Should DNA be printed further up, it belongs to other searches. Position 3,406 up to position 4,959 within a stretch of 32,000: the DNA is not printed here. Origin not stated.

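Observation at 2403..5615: CHAT protease / adaptor-only protein / adaptor-ABC ATPase / AT-rich membrane protein: a coupled four-gene cassette, candidate undescribed conflict system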

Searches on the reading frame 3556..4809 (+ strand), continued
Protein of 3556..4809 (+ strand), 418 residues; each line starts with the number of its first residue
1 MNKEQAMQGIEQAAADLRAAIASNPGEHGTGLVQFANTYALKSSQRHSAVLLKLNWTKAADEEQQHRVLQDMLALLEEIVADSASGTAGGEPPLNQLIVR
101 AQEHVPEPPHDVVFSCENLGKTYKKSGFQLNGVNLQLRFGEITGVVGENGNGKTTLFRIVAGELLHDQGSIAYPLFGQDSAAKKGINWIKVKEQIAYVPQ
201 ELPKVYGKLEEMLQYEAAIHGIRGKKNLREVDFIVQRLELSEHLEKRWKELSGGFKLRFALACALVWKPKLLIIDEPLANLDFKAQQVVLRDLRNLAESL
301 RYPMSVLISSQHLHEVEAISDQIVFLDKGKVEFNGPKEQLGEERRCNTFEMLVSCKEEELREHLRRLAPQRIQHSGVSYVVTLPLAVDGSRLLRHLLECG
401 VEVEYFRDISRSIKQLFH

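Call 31: find_encoding_contigs(protein=P0022, flank=5000, max_places=1)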
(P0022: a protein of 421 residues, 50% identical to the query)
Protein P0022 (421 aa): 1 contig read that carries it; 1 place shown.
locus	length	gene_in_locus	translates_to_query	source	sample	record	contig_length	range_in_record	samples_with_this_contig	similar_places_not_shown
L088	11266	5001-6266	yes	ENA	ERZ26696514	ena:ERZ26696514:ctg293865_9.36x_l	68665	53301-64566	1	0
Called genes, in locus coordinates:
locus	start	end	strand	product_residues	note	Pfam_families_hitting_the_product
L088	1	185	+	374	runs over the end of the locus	PF14284:PcfJ (weak), PF21798:DUF6878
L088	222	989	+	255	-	-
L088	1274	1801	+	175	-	PF07275:ArdA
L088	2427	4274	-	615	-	PF00089:Trypsin (weak), PF13365:Trypsin_2, PF04231:Endonuclease_1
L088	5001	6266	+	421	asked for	PF00005:ABC_tran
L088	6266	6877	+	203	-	-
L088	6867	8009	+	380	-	-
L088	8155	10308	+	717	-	PF13620:CarboxypepD_reg, PF13715:CarbopepD_reg_2, PF07715:Plug (weak)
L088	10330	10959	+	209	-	PF14559:TPR_19 (faint)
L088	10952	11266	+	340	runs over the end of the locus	PF06580:His_kinase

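Call 32: find_encoding_contigs(protein=P0028, flank=5000, max_places=1)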
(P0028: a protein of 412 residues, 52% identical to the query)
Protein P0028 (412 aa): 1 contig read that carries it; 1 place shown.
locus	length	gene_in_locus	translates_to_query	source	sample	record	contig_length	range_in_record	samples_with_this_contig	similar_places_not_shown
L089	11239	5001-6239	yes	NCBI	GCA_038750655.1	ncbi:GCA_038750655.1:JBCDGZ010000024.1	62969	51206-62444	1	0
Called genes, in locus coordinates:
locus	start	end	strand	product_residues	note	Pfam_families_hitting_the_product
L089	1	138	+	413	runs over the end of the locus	PF16411:SusF_SusE (faint), PF26123:DUF8037 (faint), PF07980:SusD_RagB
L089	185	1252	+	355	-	PF14292:SusE, PF22058:X25_BaPul_like (faint)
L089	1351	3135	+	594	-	PF16411:SusF_SusE (faint), PF27330:IsaA-like_N (faint), PF18962:Por_Secre_tail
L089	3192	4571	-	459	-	PF00232:Glyco_hydro_1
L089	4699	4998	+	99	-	PF19964:EAD11 (weak)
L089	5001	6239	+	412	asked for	PF00005:ABC_tran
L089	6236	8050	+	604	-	-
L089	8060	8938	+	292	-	PF00561:Abhydrolase_1, PF12697:Abhydrolase_6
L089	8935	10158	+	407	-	PF00724:Oxidored_FMN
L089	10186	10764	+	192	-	PF01553:Acyltransferase (weak)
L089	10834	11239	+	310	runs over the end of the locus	PF01266:DAO (faint), PF13450:NAD_binding_8, PF01593:Amino_oxidase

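Call 33: find_encoding_contigs(protein=P0036, flank=5000, max_places=1)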
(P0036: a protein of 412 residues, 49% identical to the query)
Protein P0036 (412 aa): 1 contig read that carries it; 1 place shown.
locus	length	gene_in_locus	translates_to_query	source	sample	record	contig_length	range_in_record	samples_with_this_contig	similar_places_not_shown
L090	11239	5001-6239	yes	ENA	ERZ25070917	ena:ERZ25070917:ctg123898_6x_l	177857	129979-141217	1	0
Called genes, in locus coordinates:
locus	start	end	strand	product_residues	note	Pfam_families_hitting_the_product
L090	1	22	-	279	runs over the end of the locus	-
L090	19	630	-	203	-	-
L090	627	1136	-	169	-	-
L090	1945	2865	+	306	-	PF10609:ParA, PF00142:Fer4_NifH (faint), PF01656:CbiA, PF09140:MipZ, PF13614:AAA_31 (weak)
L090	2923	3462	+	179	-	PF08369:PCP_red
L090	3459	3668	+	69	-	PF08369:PCP_red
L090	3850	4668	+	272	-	PF19964:EAD11, PF13676:TIR_2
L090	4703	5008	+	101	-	PF19964:EAD11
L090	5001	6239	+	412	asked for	PF00005:ABC_tran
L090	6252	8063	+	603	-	-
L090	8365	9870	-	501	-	PF00989:PAS, PF08448:PAS_4, PF13426:PAS_9, PF00158:Sigma54_activat, PF14532:Sigma54_activ_2, PF07724:AAA_2 (weak), PF07728:AAA_5, PF25601:AAA_lid_14, +1 more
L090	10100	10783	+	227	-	PF00857:Isochorismatase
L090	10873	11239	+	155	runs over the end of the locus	PF00210:Ferritin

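Call 34: find_encoding_contigs(protein=P0080, flank=5000, max_places=1)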
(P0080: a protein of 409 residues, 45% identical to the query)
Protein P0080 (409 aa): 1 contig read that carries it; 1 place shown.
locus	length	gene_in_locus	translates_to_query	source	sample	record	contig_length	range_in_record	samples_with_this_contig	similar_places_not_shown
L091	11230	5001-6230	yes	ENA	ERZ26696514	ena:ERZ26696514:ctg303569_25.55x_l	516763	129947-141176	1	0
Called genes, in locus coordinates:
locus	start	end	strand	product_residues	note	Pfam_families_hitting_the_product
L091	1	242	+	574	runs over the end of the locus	PF00732:GMC_oxred_N, PF05199:GMC_oxred_C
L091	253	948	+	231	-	PF13618:Gluconate_2-dh3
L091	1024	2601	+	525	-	PF01120:Alpha_L_fucos, PF00754:F5_F8_type_C (weak)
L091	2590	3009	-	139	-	PF14108:ABA4-like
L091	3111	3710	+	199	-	PF10706:Aminoglyc_resit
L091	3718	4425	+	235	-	PF09844:DUF2071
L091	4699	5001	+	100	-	PF19964:EAD11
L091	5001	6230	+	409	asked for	PF00005:ABC_tran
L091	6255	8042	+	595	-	-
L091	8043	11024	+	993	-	PF00144:Beta-lactamase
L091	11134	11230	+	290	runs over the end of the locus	PF00106:adh_short, PF08659:KR, PF13561:adh_short_C2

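Call 58: search_protein_families(library=pfam, proteins=[L003:7264-9036:+, L004:7245-8957:+, L089:6236-8047:+, L004:5129-5470:+, L007:3664-4569:+, L014:3625-4686:+, L010:3382-4776:+, L023:3066-4751:+, L088:6266-6874:+], max_evalue=1)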
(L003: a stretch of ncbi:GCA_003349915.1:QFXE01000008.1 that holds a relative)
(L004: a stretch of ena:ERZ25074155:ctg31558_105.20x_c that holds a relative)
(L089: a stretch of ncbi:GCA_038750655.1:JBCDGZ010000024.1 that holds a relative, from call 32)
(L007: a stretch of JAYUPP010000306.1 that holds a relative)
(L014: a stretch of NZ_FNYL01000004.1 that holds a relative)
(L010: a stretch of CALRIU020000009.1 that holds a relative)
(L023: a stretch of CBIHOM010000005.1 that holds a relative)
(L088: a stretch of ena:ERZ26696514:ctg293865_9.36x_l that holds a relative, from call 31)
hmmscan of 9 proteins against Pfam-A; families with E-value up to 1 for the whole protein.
L003:7264-9036:+ (591 aa): 0 families

L004:7245-8957:+ (571 aa): 0 families

L089:6236-8047:+ (604 aa): 0 families

L004:5129-5470:+ (114 aa): 1 family
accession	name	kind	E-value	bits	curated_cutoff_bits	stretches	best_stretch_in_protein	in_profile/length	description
PF01541.30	GIY-YIG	-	0.014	16.1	22.6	1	18-93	2-65/78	GIY-YIG catalytic domain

L007:3664-4569:+ (302 aa): 3 families
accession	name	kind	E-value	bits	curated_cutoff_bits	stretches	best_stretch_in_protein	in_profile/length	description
PF13676.11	TIR_2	-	1.2e-17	64.9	28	1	122-224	1-101/122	TIR domain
PF19964.5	EAD11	-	0.0004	20.7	26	1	9-79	5-75/80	Effector-associated domain 11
PF01582.25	TIR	-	0.01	16.1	21.3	1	128-197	12-81/179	TIR domain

L014:3625-4686:+ (354 aa): 2 families
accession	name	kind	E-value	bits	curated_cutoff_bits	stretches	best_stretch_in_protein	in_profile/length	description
PF00656.27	Peptidase_C14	-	4.5e-07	30.2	21.4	1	60-208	44-195/233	Caspase domain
PF01650.23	Peptidase_C13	-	0.08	12.9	22.8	1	82-154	109-171/258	Peptidase C13 family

L010:3382-4776:+ (465 aa): 4 families
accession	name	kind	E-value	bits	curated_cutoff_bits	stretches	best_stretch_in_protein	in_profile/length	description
PF01743.26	PolyA_pol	-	3.9e-27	95.5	23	1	24-153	1-126/126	Poly A polymerase head domain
PF12627.12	PolyA_pol_RNAbd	-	1.2e-19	70.3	22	1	180-239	1-60/64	Probable RNA and SrmB- binding site of polymerase A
PF01966.28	HD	-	4e-14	53.3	22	1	257-349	2-101/116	HD domain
PF13735.12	tRNA_NucTran2_2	-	0.00022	21.6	27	1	388-457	79-149/149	tRNA nucleotidyltransferase domain 2 putative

L023:3066-4751:+ (562 aa): 5 families
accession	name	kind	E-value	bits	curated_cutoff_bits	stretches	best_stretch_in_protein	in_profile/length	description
PF03109.22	ABC1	-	2.2e-72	243.6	22.9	1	90-335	1-243/244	ABC1 atypical kinase-like domain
PF00069.31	Pkinase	-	7.5e-07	29.2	31.7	1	199-313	48-152/263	Protein kinase domain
PF01163.29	RIO1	-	4.1e-06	27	22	1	220-304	68-149/187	RIO domain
PF01636.29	APH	-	7.6e-06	26.3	23.2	1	277-306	167-197/239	Phosphotransferase enzyme family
PF02424.20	ApbE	-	0.18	11.7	25.6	1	409-448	119-159/266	ApbE family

L088:6266-6874:+ (203 aa): 1 family
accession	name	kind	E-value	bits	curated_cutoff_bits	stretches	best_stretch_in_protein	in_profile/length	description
PF13040.11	Fur_reg_FbpB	-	0.084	12.9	25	1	166-179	9-22/39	Fur-regulated basic protein B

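Call 59: predict_structure(alignment_id=A1)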
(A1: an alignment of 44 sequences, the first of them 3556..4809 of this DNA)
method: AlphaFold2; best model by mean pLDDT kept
length: 418 residues; sequences in the alignment: 44
mean_pLDDT: 90.8   pTM: 0.72
mean pLDDT of the five models: 90.8, 89.3, 89.2, 88.9, 88.3
residues with pLDDT >= 90: 292; 70-90: 102; 50-70: 24; < 50: 0
segments of 3 or more residues with pLDDT < 50: none
pLDDT, mean of each block of 10 residues (from residue 1): 83 95 91 91 89 91 95 97 71 61 70 97 95 97 88 95 97 95 90 95 91 95 95 91 92 91 95 90 85 89 93 85 94 92 90 96 96 93 96 97 95 83
secondary structure, 60 per line:
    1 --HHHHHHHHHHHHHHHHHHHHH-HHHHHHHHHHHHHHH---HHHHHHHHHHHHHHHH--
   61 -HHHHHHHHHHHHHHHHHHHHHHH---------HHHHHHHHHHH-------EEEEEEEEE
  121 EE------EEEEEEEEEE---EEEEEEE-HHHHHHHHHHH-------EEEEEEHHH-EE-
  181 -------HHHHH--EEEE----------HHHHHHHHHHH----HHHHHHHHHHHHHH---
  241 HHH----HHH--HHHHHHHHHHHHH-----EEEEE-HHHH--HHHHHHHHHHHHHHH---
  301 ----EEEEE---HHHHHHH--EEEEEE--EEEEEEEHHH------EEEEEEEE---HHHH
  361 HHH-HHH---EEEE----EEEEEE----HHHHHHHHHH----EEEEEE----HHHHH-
elements in order: H3-23 H25-39 H43-58 H62-84 H94-104 E112-122 E129-138 E142-148 H150-160 E168-173 H188-192 E195-198 H209-219 H224-237 H253-265 E271-275 H277-280 H283-297 E305-309 H313-319 E322-327 E330-336 E346-353 H357-363 E371-374 E379-384 H389-398 E403-408 H413-417

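Call 64: fold_search(model_id=the predicted structure, library=pdb)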
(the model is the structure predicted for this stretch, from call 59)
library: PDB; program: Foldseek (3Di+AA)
matches with E <= 10: 1768; with E <= 0.001: 1238
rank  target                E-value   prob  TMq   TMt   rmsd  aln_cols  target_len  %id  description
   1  7w01                  1.3e-19  1.00  0.57  0.16  22.2       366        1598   18  Cryo-EM structure of nucleotide-free ABCA3 (released 2022-04-27)
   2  8ee6_A                1.7e-19  1.00  0.55  0.15  25.2       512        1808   18  Cryo-EM Structure of human ABCA7 in PE/Ch nanodiscs (released 2022-12-21)
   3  8edw_A                1.9e-19  1.00  0.56  0.15  25.1       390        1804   19  Cryo-EM Structure of human ABCA7 in BPL/Ch Nanodiscs (released 2022-12-21)
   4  7lkz_A                2.2e-19  1.00  0.58  0.14  26.8       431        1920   19  Structure of ATP-bound human ABCA4 (released 2021-03-03)
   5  4yer_B                2.3e-19  1.00  0.51  0.75   3.3       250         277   24  Crystal structure of an ABC transporter ATP-binding protein (TM_1403) from Thermotoga maritima MSB8 at 2.35 A resoluti (released 2015-03-11)
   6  4yer_A                3.3e-19  1.00  0.56  0.80   3.8       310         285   19  Crystal structure of an ABC transporter ATP-binding protein (TM_1403) from Thermotoga maritima MSB8 at 2.35 A resoluti (released 2015-03-11)
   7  7lkp_A                5.5e-19  1.00  0.58  0.14  23.5       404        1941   17  Structure of ATP-free human ABCA4 (released 2021-03-03)
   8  3tui_D                5.8e-19  1.00  0.50  0.60   8.8       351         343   18  Inward facing conformations of the MetNI methionine ABC transporter: CY5 native crystal form (released 2011-11-30)
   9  7e7q_A                7.2e-19  1.00  0.59  0.14  26.6       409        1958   20  Cryo-EM structure of human ABCA4 in ATP-bound state (released 2021-06-30)
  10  7w02                  7.7e-19  1.00  0.60  0.17  21.3       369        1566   19  Cryo-EM structure of ATP-bound ABCA3 (released 2022-04-20)
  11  8eeb_A                8.6e-19  1.00  0.59  0.15  24.6       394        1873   20  Cryo-EM structure of human ABCA7 in Digitonin (released 2022-12-21)
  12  3tui_C                9.6e-19  1.00  0.51  0.61   8.7       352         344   18  Inward facing conformations of the MetNI methionine ABC transporter: CY5 native crystal form (released 2011-11-30)
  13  6cvl_D                1.6e-18  1.00  0.51  0.61   9.7       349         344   19  Crystal structure of the Escherichia coli ATPgS-bound MetNI methionine ABC transporter in complex with its MetQ bindin (released 2018-11-14)
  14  7roq_A                2.3e-18  1.00  0.54  0.14  25.3       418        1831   18  Alternative Structure of Human ABCA1 (released 2022-01-19)
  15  3tuz_H                2.5e-18  1.00  0.50  0.61   9.2       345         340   19  Inward facing conformations of the MetNI methionine ABC transporter: CY5 SeMet soak crystal form (released 2011-11-30)
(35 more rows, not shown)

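Call 76: search_protein_families(library=ncbifam, proteins=[L003:7264-9036:+, L004:7245-8957:+, L089:6236-8047:+, L011:5929-7395:+, L033:5926-7740:+], max_evalue=1)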
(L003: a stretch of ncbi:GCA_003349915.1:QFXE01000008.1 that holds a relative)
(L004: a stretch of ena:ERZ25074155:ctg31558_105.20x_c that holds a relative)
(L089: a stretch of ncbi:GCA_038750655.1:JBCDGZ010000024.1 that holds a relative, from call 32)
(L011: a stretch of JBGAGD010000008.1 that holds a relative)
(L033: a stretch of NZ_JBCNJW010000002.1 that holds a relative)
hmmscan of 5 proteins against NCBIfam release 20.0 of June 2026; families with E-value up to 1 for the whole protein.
L003:7264-9036:+ (591 aa): 0 families

L004:7245-8957:+ (571 aa): 0 families

L089:6236-8047:+ (604 aa): 0 families

L011:5929-7395:+ (489 aa): 1 family
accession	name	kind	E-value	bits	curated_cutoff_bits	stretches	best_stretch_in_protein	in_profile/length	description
NF052597.1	FILTED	domain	0.034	14.5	40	1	316-372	50-106/110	FILTED domain-containing surface protein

L033:5926-7740:+ (605 aa): 0 families

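Call 78: search_protein_families(library=pfam, proteins=[L014:3302-3622:+, L030:4179-4739:+, L037:4183-4740:+, L037:3311-4177:+, L034:4185-4688:+, L036:3626-4681:+, L021:4255-4695:+, L029:3414-4685:+, L013:3498-4673:+, L022:3332-4495:+], max_evalue=0.01)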
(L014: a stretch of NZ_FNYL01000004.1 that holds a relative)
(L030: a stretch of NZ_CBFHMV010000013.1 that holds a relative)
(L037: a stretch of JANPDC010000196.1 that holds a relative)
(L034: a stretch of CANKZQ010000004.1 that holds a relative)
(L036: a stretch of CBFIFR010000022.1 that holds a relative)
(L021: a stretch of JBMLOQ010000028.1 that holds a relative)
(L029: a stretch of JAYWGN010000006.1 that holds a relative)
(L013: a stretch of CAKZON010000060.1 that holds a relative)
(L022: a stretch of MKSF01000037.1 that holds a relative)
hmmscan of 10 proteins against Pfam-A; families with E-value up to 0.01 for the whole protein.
L014:3302-3622:+ (107 aa): 0 families

L030:4179-4739:+ (187 aa): 3 families
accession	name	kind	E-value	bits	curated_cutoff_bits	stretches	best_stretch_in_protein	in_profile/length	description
PF13302.13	Acetyltransf_3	-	1.3e-31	110.5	25.4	1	18-157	1-137/138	Acetyltransferase (GNAT) domain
PF00583.31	Acetyltransf_1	-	6.1e-10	39.8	20.7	1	60-154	23-113/116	Acetyltransferase (GNAT) family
PF13420.13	Acetyltransf_4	-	0.0015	19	24.3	1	22-177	2-154/155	Acetyltransferase (GNAT) domain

L037:4183-4740:+ (186 aa): 2 families
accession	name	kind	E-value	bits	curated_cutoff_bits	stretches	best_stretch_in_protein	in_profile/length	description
PF13302.13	Acetyltransf_3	-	3.6e-29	102.7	25.4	1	16-155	1-137/138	Acetyltransferase (GNAT) domain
PF00583.31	Acetyltransf_1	-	9.8e-08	32.7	20.7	1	64-153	24-114/116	Acetyltransferase (GNAT) family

L037:3311-4177:+ (289 aa): 1 family
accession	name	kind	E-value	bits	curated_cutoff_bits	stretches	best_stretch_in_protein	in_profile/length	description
PF01263.26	Aldose_epim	-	4e-27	95.8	27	1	12-257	5-282/299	Aldose 1-epimerase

L034:4185-4688:+ (168 aa): 3 families
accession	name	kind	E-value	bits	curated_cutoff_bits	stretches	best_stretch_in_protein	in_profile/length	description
PF13302.13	Acetyltransf_3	-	2.1e-24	87.2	25.4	1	9-147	1-138/138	Acetyltransferase (GNAT) domain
PF00583.31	Acetyltransf_1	-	8.1e-12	45.9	20.7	1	41-146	12-116/116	Acetyltransferase (GNAT) family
PF13420.13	Acetyltransf_4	-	3.9e-05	24.2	24.3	1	39-152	23-140/155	Acetyltransferase (GNAT) domain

L036:3626-4681:+ (352 aa): 1 family
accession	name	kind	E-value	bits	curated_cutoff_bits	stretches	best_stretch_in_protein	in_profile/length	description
PF10127.15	RlaP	-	1.7e-28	100.5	23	1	11-126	18-139/249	RNA repair pathway DNA polymerase beta family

L021:4255-4695:+ (147 aa): 0 families

L029:3414-4685:+ (424 aa): 2 families
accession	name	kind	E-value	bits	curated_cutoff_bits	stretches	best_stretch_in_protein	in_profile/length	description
PF01546.33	Peptidase_M20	-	5.2e-37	128.2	24.6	1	94-420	1-204/206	Peptidase family M20/M25/M40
PF07687.19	M20_dimer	-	1e-13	51.6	21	1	220-317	7-103/107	Peptidase dimerisation domain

L013:3498-4673:+ (392 aa): 0 families

L022:3332-4495:+ (388 aa): 2 families
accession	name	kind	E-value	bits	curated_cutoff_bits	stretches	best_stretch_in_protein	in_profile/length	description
PF02601.20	Exonuc_VII_L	-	1.4e-52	179.6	35.9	2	158-331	4-175/315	Exonuclease VII, large subunit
PF13742.12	tRNA_anti_2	-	2.5e-10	40.9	27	1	16-121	2-94/95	OB-fold nucleic acid binding domain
